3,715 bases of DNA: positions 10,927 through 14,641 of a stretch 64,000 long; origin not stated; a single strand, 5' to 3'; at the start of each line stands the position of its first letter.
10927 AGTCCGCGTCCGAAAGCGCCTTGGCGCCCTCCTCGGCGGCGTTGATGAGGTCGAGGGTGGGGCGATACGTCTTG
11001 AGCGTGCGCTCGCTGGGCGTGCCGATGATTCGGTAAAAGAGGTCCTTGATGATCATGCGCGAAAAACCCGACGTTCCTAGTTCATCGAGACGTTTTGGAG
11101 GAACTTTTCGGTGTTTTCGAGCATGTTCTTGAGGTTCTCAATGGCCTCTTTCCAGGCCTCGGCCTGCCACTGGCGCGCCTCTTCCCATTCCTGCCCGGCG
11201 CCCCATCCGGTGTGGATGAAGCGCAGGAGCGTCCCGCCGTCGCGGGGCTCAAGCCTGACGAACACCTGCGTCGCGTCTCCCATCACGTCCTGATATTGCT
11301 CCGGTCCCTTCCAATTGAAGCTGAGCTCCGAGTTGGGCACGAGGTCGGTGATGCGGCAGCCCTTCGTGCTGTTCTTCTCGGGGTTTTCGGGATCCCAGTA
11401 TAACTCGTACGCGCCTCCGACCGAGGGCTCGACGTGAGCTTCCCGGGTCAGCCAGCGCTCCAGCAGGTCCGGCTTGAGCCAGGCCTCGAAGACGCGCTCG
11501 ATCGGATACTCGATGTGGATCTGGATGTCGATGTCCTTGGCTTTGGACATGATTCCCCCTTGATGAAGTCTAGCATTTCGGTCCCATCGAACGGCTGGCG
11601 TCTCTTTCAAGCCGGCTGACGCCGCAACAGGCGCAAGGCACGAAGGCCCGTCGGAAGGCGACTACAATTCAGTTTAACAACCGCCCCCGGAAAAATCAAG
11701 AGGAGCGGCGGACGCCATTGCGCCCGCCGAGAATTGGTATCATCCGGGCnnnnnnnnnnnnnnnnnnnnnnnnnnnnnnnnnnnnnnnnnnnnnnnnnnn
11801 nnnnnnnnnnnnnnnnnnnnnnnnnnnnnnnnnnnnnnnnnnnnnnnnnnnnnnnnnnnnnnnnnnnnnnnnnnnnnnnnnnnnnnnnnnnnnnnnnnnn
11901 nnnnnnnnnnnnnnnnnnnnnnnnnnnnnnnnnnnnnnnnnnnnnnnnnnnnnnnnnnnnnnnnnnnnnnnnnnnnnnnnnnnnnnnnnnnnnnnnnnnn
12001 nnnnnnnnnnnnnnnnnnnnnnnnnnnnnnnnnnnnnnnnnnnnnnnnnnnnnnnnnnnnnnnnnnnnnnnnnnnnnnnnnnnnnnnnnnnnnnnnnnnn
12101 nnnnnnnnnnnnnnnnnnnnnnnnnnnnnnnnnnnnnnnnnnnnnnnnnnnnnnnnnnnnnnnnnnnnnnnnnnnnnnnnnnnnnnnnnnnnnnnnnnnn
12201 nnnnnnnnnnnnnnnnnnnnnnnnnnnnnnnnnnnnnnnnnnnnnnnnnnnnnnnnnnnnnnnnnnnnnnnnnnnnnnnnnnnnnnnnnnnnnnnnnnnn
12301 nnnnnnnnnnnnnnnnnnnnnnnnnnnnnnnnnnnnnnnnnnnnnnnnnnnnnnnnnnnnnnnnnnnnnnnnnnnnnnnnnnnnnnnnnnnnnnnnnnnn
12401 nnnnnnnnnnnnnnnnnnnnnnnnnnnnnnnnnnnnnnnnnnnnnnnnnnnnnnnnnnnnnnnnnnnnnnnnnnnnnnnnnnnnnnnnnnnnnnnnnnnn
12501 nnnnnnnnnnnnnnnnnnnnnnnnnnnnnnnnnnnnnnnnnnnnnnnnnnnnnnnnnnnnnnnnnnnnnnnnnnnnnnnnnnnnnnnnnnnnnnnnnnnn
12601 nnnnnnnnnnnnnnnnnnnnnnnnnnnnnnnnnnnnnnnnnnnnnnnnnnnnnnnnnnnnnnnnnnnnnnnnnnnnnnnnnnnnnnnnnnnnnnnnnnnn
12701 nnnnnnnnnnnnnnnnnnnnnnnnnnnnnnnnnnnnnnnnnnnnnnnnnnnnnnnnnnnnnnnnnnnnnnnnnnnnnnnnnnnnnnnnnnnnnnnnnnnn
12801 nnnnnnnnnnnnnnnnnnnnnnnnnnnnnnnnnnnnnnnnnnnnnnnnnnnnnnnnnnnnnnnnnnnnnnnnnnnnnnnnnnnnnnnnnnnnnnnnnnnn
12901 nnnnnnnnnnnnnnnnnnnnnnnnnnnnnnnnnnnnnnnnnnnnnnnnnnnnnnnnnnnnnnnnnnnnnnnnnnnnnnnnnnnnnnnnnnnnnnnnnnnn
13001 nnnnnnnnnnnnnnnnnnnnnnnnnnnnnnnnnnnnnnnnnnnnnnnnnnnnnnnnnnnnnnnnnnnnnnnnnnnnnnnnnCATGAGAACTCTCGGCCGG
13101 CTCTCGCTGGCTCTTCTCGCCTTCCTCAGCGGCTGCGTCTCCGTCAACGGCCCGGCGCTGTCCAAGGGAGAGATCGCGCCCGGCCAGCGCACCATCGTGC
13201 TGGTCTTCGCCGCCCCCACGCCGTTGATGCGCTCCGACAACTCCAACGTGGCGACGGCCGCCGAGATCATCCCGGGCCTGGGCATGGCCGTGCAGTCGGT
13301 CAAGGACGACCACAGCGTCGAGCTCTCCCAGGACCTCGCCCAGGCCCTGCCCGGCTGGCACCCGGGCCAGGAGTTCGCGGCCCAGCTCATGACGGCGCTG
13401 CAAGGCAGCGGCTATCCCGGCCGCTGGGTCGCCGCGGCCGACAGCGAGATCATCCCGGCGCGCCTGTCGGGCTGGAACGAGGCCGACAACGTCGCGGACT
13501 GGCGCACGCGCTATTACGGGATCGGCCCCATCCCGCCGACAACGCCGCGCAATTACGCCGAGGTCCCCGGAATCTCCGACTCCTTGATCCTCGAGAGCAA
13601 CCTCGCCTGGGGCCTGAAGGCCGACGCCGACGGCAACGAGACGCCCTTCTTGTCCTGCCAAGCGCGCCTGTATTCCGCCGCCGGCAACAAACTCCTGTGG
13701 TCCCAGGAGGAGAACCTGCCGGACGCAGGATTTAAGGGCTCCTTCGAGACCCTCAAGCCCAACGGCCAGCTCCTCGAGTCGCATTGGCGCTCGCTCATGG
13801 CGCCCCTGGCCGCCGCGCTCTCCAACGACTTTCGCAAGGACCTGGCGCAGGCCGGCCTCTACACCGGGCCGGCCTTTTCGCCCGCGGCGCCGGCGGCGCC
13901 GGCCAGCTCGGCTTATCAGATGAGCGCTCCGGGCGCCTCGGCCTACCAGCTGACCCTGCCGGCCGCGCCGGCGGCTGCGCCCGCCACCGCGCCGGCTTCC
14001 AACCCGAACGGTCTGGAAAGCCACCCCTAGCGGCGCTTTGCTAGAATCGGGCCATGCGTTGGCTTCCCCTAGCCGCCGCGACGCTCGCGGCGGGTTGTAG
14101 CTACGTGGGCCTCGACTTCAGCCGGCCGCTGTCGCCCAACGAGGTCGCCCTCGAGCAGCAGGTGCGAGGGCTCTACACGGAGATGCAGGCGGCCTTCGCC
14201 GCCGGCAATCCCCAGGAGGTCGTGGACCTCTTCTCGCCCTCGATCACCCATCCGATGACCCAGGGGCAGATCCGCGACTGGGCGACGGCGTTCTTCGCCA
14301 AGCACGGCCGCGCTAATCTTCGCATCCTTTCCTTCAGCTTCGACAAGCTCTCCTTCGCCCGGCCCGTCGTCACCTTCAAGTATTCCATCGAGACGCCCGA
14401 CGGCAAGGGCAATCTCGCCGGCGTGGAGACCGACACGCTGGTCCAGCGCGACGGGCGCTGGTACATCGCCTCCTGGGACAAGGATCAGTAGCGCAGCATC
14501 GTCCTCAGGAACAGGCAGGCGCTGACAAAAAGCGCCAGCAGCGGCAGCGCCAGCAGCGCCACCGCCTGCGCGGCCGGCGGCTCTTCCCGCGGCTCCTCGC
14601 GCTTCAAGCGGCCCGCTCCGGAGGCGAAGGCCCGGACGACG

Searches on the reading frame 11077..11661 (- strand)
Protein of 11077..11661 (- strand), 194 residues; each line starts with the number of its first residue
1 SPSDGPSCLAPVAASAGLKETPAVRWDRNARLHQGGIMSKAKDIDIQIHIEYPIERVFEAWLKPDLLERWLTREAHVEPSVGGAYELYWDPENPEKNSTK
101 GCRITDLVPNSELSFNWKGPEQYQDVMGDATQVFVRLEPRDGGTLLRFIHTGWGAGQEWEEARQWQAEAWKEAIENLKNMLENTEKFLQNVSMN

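Call 13: search_protein_families(library=pfam, proteins=[window:11077-11661:-], max_evalue=0.001)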
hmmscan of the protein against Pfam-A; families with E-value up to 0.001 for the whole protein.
window:11077-11661:- (194 aa): 2 families
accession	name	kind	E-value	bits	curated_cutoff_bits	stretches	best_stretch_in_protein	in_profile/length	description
PF08327.17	AHSA1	-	2.1e-24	86.6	22.1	1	52-182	2-125/125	Activator of Hsp90 ATPase homolog 1-like protein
PF10604.15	Polyketide_cyc2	-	0.00046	20.9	27.4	1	45-182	5-142/142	Polyketide cyclase / dehydrase and lipid transport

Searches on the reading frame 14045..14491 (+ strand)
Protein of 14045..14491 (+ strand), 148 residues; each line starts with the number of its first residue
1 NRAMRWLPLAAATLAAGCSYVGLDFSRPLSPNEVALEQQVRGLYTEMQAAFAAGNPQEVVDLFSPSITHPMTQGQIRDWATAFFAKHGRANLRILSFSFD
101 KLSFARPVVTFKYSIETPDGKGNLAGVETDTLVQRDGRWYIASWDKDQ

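Call 14: search_protein_families(library=pfam, proteins=[window:14045-14491:+], max_evalue=0.001)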
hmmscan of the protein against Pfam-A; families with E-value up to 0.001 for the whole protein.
window:14045-14491:+ (148 aa): 1 family
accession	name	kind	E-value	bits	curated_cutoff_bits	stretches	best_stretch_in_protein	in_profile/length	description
PF14534.12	DUF4440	-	9.7e-05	23.2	25.2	1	40-140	1-106/107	Domain of unknown function (DUF4440)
